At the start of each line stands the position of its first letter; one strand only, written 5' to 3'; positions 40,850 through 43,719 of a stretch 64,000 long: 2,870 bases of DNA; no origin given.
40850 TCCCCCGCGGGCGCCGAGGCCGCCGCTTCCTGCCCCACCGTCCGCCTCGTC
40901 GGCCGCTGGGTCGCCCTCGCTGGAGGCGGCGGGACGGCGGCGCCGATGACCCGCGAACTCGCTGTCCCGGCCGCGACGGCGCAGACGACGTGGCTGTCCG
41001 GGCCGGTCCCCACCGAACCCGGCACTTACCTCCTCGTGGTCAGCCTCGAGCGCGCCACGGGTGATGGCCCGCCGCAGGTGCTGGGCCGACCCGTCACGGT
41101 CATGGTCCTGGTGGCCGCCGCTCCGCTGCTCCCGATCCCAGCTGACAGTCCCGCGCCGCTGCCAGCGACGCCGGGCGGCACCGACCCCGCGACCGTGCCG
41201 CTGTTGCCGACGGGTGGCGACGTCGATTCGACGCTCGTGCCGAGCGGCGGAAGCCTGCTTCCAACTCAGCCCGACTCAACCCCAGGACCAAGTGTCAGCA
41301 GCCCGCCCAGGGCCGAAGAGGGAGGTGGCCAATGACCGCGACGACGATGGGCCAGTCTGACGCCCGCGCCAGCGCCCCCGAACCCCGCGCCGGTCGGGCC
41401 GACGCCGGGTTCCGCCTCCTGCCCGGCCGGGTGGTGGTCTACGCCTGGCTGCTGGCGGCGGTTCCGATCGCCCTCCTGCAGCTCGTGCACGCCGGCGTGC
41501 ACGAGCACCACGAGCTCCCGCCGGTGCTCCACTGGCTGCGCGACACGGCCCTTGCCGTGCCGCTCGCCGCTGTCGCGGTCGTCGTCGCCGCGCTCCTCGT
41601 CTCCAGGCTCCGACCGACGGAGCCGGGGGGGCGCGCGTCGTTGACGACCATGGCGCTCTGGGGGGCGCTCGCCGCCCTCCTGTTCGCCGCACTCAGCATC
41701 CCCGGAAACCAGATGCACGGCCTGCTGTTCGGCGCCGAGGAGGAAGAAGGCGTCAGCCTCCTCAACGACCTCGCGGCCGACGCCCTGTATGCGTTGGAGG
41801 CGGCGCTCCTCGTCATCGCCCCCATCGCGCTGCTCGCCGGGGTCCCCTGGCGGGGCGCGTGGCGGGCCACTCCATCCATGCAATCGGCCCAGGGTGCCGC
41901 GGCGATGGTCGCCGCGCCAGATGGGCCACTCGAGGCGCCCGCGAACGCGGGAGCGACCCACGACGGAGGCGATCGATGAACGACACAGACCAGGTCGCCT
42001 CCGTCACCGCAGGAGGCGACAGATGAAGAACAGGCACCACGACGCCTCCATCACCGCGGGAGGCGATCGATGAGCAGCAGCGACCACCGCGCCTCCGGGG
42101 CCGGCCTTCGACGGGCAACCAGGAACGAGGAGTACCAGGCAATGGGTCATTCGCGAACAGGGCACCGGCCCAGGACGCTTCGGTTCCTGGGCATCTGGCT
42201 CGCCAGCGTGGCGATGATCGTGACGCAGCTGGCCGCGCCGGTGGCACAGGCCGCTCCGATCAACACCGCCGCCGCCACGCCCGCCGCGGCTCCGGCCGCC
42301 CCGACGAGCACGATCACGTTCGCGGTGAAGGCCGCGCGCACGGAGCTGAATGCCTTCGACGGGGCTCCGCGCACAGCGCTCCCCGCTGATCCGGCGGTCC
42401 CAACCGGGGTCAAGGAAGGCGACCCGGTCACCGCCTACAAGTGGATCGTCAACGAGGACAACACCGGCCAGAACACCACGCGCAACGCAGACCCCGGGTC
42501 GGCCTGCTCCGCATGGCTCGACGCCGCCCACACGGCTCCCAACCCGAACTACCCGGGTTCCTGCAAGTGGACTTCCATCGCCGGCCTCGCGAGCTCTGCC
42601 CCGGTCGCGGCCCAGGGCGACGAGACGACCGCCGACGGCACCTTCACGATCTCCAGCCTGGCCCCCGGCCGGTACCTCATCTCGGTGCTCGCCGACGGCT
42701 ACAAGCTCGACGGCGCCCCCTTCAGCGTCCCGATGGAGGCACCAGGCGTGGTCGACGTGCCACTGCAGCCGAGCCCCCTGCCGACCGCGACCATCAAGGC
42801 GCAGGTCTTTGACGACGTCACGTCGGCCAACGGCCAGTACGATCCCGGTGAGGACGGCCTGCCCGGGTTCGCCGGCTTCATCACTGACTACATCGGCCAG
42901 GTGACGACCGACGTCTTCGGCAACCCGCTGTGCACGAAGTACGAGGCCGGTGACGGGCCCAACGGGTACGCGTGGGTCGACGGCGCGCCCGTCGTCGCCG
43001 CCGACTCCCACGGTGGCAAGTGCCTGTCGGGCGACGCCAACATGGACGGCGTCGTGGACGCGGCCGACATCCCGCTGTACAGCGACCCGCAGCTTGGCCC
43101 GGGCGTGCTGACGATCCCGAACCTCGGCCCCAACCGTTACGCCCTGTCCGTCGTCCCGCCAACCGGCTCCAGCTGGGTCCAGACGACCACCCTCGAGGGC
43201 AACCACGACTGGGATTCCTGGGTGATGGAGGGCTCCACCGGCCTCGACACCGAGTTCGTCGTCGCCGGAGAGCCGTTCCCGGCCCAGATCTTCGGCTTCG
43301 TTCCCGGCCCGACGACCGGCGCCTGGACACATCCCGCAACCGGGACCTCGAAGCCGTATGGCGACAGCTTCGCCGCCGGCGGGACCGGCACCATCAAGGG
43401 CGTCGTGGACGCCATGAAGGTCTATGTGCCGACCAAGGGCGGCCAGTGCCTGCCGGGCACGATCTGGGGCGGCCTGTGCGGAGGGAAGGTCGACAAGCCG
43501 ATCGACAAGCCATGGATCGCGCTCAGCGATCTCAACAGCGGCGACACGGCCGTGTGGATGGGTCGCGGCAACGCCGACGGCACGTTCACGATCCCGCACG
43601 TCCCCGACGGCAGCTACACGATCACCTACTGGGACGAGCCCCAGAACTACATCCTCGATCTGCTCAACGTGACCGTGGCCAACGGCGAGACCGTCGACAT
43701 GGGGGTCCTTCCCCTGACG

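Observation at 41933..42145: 47-bp tandem repeat creating a stop-start relay of two 16-codon mini-ORFs upstream of the giant surface-protein gene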

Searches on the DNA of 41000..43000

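Call 31: search_rna_families(source=window, start=41000, end=43000, threshold=evalue, max_evalue=1)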
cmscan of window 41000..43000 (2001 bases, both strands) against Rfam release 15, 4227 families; matches with E-value up to 1: 6.
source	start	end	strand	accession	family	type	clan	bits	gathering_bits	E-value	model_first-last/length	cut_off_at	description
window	41581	41645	+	RF03868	mir-H2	Gene; miRNA;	-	25.1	92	0.26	1-77/77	no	mir-H2 microRNA precursor family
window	41480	41506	-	RF03564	mir-9416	Gene; miRNA;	-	24.8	100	0.065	1-68/68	no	mir-9416 microRNA precursor family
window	41581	41645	-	RF03868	mir-H2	Gene; miRNA;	-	24.2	92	0.43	1-77/77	no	mir-H2 microRNA precursor family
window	41977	42030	+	RF03024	Rothia-sucC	Cis-reg;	-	21.1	64.5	0.42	1-59/59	no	Rothia-sucC RNA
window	41141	41238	+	RF02813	PA5194_thermometer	Cis-reg; thermoregulator;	-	20.3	60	0.42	1-105/105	no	Pseudomonas PA5194 thermometer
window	41007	41084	+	RF01787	drz-agam-1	Gene; ribozyme;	-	20.1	37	0.6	1-82/82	no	drz-agam-1 ribozyme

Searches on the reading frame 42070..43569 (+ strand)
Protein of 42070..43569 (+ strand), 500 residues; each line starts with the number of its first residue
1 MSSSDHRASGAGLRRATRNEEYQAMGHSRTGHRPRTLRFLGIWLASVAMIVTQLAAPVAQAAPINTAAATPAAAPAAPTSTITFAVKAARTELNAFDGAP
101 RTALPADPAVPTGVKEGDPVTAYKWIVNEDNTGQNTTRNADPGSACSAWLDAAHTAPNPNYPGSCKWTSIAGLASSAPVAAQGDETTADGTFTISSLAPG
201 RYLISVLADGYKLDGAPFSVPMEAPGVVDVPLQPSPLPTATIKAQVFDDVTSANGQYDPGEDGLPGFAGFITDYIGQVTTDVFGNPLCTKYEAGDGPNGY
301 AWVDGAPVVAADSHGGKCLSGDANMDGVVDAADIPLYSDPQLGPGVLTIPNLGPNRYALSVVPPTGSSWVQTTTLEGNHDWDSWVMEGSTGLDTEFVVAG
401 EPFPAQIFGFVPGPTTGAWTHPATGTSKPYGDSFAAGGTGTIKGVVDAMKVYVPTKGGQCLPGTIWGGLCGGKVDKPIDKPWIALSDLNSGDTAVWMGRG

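Call 9: find_homologous_proteins(query=window:42070-43569:+)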
Query window:42070-43569:+ (500 aa): 163 proteins with E <= 0.001 among 8000 candidates; the best 120 are listed.
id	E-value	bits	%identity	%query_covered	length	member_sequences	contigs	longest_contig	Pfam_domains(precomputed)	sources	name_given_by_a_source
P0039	1.1e-193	663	68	94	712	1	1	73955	PF14686.13,PF17802.8,PF13620.13,PF17210.10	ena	-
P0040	7.3e-173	594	61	100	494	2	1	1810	PF13620.13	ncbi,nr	ncbi:MAG: hypothetical protein MUQ32_11210, partial [Chloroflexi bacterium]|nr:hypothetical protein 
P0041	3.9e-171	589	69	83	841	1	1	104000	PF17210.10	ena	-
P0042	3.2e-161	556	60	93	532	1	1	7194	PF14686.13,PF13620.13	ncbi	-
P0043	1.2e-157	544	60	95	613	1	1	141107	-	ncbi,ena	-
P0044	9.6e-138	478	59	85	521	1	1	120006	-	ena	-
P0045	3.6e-133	463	57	87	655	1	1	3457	PF14686.13,PF13620.13,PF17210.10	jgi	jgi:hypothetical protein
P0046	2.0e-131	458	61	72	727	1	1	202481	PF13715.13,PF14686.13,PF13620.13,PF17210.10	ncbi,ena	-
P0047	1.9e-127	445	53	95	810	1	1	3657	PF14686.13,PF17802.8,PF13620.13,PF17210.10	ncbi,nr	ncbi:MAG: hypothetical protein QOH14_4029, partial [Pseudonocardiales bacterium]|nr:hypothetical pro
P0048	1.4e-124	435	52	90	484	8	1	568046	-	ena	-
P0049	2.2e-119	418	53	91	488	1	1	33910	-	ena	-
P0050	4.4e-119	417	56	85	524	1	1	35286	-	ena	-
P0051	8.2e-116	406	54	85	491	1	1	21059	-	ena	-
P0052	2.4e-115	405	48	96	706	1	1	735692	PF14686.13,PF13620.13,PF17210.10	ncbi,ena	-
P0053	5.4e-107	377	49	87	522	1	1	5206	PF14686.13,PF13620.13,PF17210.10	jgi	-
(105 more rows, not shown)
